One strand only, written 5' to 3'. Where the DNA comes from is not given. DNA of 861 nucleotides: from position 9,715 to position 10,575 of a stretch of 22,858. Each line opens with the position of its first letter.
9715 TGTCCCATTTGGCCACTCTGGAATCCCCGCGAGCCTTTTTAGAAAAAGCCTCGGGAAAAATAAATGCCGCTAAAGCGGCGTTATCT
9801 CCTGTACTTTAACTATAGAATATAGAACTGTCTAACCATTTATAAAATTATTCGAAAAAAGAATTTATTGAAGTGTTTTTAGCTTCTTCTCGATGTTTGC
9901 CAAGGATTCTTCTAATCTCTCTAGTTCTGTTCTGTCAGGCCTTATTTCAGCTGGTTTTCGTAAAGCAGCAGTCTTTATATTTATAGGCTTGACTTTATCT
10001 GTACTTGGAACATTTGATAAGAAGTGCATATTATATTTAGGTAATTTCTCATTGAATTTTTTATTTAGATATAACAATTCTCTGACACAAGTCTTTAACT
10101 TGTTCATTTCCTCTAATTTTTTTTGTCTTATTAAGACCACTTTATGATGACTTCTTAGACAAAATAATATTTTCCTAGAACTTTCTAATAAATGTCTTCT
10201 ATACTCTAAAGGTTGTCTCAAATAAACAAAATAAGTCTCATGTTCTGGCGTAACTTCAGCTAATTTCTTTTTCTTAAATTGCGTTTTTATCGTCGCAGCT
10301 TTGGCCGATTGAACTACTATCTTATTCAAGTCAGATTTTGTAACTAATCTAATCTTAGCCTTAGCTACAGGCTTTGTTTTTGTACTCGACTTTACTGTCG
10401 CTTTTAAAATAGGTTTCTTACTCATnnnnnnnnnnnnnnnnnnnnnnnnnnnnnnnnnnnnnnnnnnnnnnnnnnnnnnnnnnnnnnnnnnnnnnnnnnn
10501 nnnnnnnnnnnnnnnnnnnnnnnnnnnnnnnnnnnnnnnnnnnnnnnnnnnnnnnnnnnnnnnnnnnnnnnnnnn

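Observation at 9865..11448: Three-gene operon of uncharacterised proteins sharing one strand-plus-coiled-coil module, led by a possibly membrane-targeted, highly disordered acidic protein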

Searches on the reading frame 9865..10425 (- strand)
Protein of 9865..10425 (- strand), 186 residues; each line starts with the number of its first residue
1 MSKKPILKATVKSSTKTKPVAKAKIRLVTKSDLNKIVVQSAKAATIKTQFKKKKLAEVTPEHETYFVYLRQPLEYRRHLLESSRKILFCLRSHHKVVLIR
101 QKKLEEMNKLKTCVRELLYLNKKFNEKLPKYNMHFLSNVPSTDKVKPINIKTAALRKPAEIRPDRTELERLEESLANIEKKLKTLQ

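Call 5: search_protein_families(library=pfam, proteins=[window:9865-10425:-], max_evalue=10)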
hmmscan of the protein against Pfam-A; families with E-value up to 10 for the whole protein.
window:9865-10425:- (186 aa): 2 families
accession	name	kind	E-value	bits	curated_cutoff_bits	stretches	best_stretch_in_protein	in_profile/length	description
PF06586.17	TraK_N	-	0.086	13.6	24.8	1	28-81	12-58/100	TraK N-terminal domain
PF00170.26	bZIP_1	-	0.37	11.4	27.6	1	100-132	21-53/64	bZIP transcription factor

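Call 11: find_homologous_proteins(query=window:9865-10425:-, max_evalue=0.01)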
Query window:9865-10425:- (186 aa): 57 proteins with E <= 0.01 among 317 candidates.
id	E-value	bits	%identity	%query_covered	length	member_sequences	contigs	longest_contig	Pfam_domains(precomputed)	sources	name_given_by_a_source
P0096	2.1e-108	378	100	100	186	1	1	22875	-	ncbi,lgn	-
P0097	3.6e-92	325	88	100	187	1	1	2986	-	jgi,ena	-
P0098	1.2e-73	265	76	93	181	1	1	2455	-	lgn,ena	-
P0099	1.7e-70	255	69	98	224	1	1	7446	-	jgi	jgi:hypothetical protein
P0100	2.0e-68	248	72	91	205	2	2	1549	-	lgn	-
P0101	7.6e-68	246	66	98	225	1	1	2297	-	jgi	jgi:hypothetical protein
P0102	3.7e-66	241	60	100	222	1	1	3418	-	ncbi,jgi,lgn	-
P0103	3.7e-65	237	68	96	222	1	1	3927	-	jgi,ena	-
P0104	1.1e-63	232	64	98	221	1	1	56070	-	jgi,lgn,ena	-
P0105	7.6e-61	223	69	90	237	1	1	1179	-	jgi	jgi:hypothetical protein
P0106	2.9e-57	212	61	98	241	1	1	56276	-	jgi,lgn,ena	-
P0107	6.0e-52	194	60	91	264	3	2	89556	-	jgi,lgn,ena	-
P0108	4.1e-51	192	68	76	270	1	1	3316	-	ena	-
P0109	6.2e-50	188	57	88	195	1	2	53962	-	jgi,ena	jgi:hypothetical protein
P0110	2.5e-48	183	69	69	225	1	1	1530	-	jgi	jgi:hypothetical protein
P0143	7.1e-25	106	46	72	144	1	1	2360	-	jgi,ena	-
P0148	2.3e-21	95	41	72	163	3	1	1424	-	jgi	-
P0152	2.1e-19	89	43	66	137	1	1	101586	-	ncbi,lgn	ncbi:MAG: hypothetical protein ACP5NV_01670 [Candidatus Woesearchaeota archaeon]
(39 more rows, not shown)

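Call 12: search_protein_families(library=pfam, proteins=[P0152, P0148, P0143], max_evalue=1)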
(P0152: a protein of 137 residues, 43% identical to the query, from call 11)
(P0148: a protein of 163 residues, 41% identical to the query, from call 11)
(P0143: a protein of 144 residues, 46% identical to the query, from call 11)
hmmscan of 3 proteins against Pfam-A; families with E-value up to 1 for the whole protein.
P0152 (137 aa): 1 family
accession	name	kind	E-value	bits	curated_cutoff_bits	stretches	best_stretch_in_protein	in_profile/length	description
PF00170.26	bZIP_1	-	0.07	13.7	27.6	1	47-89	20-61/64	bZIP transcription factor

P0148 (163 aa): 1 family
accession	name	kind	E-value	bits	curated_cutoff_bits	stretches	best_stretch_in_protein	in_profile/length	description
PF09174.15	Maf1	-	0.0089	16.6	28.9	1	55-112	53-109/174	Maf1 regulator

P0143 (144 aa): 2 families
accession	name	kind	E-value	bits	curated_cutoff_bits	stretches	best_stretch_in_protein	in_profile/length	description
PF00170.26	bZIP_1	-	0.51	10.9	27.6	1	51-86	20-55/64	bZIP transcription factor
PF16326.10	ABC_tran_CTD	-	0.77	10.5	32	1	120-144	6-30/69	ABC transporter C-terminal domain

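Call 21: search_solved_structures(query=A3, max_evalue=10, show_alignments=2)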
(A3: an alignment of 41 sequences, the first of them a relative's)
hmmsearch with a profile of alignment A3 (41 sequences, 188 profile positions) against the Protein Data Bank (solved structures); distinct sequences matched with E-value up to 10: 2.
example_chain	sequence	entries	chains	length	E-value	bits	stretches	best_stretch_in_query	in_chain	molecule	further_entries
9vkm_A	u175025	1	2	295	0.31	14.3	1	63-84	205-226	Alpha-ketoglutarate-dependent non-heme iron oxygenase MicC Chain A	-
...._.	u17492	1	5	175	2.3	11.5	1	106-144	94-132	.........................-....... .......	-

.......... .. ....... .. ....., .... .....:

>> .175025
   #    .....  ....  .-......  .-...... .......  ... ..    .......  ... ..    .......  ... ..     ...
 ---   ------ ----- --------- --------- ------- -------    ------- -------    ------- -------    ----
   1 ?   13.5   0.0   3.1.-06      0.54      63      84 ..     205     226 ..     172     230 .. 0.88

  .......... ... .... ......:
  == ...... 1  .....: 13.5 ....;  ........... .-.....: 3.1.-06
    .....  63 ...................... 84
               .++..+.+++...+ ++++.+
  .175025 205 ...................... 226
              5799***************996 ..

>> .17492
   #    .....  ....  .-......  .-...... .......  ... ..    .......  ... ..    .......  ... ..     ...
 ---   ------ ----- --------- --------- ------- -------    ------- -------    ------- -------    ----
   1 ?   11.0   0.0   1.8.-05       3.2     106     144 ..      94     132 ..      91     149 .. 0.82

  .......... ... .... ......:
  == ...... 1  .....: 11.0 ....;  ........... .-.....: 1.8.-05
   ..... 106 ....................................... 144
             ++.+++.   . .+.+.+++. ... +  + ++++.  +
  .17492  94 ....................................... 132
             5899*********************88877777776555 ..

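Call 26: find_encoding_contigs(protein=P0152, flank=6000, max_places=3)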
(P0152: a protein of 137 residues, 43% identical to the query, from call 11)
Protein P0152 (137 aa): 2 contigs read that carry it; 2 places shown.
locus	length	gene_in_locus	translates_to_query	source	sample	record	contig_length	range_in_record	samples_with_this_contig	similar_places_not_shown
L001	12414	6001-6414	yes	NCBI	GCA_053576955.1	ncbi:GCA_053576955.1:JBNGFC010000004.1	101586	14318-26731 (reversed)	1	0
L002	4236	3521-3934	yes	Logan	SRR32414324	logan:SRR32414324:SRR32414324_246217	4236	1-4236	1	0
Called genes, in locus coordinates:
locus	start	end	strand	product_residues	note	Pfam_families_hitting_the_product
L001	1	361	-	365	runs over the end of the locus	PF23500:DUF7133 (weak), PF07995:GSDH, PF22807:TrAA12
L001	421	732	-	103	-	PF02150:Zn_ribbon_RPB9 (weak), PF01096:Zn_ribbon_TFIIS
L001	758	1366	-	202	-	PF00929:RNase_T, PF16473:Rv2179c-like (weak)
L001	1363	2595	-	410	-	PF04079:SMC_ScpB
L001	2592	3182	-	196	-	PF27325:MJ0538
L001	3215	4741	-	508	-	-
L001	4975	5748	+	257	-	-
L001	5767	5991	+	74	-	-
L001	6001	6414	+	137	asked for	-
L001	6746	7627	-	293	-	PF00892:EamA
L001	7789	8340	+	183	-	-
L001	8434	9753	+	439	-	PF00753:Lactamase_B (weak), PF12706:Lactamase_B_2 (weak), PF22505:RNase_J_b_CASP, PF07521:RMMBL (weak)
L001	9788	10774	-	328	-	-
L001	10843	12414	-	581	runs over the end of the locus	PF08439:Peptidase_M3_N, PF01432:Peptidase_M3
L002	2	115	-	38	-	?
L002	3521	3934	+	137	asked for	-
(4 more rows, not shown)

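Call 30: search_protein_families(library=ncbifam, proteins=[window:9865-10425:-], max_evalue=1)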
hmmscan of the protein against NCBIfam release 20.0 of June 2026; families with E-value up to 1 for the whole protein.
window:9865-10425:- (186 aa): 0 families

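Call 33: predict_structure(alignment_id=A3)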
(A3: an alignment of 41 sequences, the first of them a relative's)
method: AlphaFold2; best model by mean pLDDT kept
length: 186 residues; sequences in the alignment: 41
mean_pLDDT: 71.9   pTM: 0.34
mean pLDDT of the five models: 71.9, 70.5, 69.6, 68.3, 68.2
residues with pLDDT >= 90: 56; 70-90: 25; 50-70: 93; < 50: 12
segments of 3 or more residues with pLDDT < 50: 10-15
pLDDT, mean of each block of 10 residues (from residue 1): 55 48 53 54 56 60 59 89 96 97 98 97 85 61 59 60 70 91 81
secondary structure, 60 per line:
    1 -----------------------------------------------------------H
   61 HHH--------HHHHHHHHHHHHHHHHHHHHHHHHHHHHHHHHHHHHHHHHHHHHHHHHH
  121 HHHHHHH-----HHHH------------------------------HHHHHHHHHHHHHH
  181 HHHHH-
elements in order: H60-63 H72-127 H133-136 H167-185

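Call 50: search_protein_families(library=pfam, proteins=[L001:2592-3182:-], max_evalue=0.001)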
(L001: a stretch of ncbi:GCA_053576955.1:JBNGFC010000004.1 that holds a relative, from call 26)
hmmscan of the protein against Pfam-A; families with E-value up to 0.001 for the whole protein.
L001:2592-3182:- (196 aa): 0 families

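Call 65: fold_search(model_id=the predicted structure, library=pdb)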
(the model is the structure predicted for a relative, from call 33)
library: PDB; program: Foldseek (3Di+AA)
matches with E <= 10: 0; with E <= 0.001: 0
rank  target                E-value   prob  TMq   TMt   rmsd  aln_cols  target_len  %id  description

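Call 74: search_protein_families(library=padloc, proteins=[window:9865-10425:-], max_evalue=0.1)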
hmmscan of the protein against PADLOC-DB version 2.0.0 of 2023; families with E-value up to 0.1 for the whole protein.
window:9865-10425:- (186 aa): 0 families

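Call 75: search_protein_families(library=phrogs, proteins=[window:9865-10425:-], max_evalue=0.1)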
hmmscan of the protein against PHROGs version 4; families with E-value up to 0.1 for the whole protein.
window:9865-10425:- (186 aa): 1 family
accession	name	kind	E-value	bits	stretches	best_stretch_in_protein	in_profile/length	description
phrog_35641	-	unknown function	0.048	14.6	1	62-110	64-111/124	-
